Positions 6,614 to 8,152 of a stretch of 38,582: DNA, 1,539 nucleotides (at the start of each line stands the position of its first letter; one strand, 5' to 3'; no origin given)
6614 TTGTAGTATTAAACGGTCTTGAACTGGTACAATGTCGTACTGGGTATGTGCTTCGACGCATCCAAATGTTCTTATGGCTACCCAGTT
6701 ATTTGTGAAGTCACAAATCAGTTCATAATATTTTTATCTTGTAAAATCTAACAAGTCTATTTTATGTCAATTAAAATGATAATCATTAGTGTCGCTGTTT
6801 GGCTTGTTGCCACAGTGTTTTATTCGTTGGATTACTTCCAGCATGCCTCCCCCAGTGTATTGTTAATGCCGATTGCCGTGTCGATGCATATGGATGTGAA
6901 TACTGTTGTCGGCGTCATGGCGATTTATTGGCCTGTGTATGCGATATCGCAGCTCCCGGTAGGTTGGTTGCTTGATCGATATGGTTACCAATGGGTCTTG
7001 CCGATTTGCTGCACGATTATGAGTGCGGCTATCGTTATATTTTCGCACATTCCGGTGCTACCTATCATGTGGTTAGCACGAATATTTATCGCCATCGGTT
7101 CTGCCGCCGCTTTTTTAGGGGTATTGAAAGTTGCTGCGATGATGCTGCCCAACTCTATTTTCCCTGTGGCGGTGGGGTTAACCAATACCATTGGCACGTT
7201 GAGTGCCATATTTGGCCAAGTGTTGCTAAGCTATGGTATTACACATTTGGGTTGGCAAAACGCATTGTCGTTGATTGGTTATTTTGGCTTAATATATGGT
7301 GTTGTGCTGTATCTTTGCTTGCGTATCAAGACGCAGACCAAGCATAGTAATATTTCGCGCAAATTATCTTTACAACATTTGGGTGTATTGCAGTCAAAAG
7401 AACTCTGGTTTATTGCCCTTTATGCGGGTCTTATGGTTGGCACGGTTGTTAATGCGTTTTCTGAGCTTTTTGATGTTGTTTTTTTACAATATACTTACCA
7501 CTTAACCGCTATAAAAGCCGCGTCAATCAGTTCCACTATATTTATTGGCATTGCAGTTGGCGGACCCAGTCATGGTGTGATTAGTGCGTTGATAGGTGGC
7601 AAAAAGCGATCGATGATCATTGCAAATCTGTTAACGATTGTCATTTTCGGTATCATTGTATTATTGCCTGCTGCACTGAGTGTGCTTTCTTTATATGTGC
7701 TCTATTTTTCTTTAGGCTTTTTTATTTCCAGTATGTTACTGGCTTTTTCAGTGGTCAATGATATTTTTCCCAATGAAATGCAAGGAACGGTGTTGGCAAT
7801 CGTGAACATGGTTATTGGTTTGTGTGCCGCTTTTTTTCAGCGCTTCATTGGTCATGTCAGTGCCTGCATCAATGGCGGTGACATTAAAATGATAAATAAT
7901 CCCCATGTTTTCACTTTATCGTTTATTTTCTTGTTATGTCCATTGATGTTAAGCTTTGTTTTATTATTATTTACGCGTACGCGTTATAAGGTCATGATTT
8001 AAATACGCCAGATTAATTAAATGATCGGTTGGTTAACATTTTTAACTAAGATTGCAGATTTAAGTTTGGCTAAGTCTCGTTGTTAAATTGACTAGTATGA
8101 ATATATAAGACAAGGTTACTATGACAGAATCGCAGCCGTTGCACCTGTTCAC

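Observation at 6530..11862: The whole topoisomerase IV locus is a gene graveyard interleaved with intact cargo genes (parE' - MFS - parC' - ppc - 'parC)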

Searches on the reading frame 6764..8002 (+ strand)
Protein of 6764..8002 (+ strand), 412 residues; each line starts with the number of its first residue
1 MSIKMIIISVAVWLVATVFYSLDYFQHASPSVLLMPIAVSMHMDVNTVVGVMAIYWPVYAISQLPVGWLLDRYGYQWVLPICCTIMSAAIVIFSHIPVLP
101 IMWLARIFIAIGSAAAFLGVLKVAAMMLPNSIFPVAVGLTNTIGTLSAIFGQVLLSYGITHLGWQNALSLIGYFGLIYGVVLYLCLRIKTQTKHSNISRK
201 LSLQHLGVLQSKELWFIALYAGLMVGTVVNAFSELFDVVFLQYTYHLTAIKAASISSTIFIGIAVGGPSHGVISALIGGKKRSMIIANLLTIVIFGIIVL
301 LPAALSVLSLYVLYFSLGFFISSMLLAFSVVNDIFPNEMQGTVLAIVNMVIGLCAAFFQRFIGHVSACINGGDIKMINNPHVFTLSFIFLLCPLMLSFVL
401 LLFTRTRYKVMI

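Call 12: search_protein_families(library=ncbifam, proteins=[window:6764-8002:+], max_evalue=0.01)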
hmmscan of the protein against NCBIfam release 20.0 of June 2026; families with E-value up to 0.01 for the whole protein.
window:6764-8002:+ (412 aa): 4 families
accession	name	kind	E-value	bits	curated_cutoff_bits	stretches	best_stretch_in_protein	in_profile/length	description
TIGR00893.1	2A0114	subfamily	5.3e-17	61.8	395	1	20-363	3-368/399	D-galactonate transporter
TIGR00881.1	2A0104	subfamily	6.7e-14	51.7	407.75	2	19-192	3-177/379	phosphoglycerate transporter protein PgtP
TIGR00880.1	2_A_01_02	superfamily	7.2e-05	22.9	131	1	58-186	6-138/141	multidrug resistance protein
TIGR00710.1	efflux_Bcr_CflA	subfamily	0.00045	19.7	200.9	1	38-229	32-223/385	Bcr/CflA family efflux MFS transporter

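Call 21: list_cluster_members(proteins=[P0121, P0122, P0123, P0126, window:6764-8002:+, window:5687-6529:+, window:12042-12965:+])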
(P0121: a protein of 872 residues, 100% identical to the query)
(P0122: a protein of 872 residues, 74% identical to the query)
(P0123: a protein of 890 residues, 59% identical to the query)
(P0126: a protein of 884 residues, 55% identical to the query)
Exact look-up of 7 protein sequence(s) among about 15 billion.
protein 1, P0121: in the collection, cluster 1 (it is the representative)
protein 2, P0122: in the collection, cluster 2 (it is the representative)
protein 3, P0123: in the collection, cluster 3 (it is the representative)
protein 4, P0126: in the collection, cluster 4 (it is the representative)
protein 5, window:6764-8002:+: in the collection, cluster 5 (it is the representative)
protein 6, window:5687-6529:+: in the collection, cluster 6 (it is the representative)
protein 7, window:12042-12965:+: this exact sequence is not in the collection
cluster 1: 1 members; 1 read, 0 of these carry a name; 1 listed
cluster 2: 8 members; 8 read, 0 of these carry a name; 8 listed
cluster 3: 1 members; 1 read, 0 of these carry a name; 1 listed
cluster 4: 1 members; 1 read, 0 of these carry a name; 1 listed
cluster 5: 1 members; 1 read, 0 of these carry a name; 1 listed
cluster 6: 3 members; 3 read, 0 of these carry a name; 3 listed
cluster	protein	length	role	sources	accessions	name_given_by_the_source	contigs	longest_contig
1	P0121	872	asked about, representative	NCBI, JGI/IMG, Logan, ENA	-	-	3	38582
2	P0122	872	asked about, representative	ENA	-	-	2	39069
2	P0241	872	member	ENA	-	-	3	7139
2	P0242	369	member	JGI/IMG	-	-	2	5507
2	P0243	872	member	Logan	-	-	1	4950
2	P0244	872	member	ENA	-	-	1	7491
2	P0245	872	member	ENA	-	-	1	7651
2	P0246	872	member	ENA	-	-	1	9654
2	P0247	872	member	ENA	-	-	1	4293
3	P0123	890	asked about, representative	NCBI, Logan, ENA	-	-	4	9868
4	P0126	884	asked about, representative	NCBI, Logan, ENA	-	-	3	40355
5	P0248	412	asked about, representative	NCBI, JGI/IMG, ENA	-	-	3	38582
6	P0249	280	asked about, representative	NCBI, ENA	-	-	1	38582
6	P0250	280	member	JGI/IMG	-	-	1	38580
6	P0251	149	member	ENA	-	-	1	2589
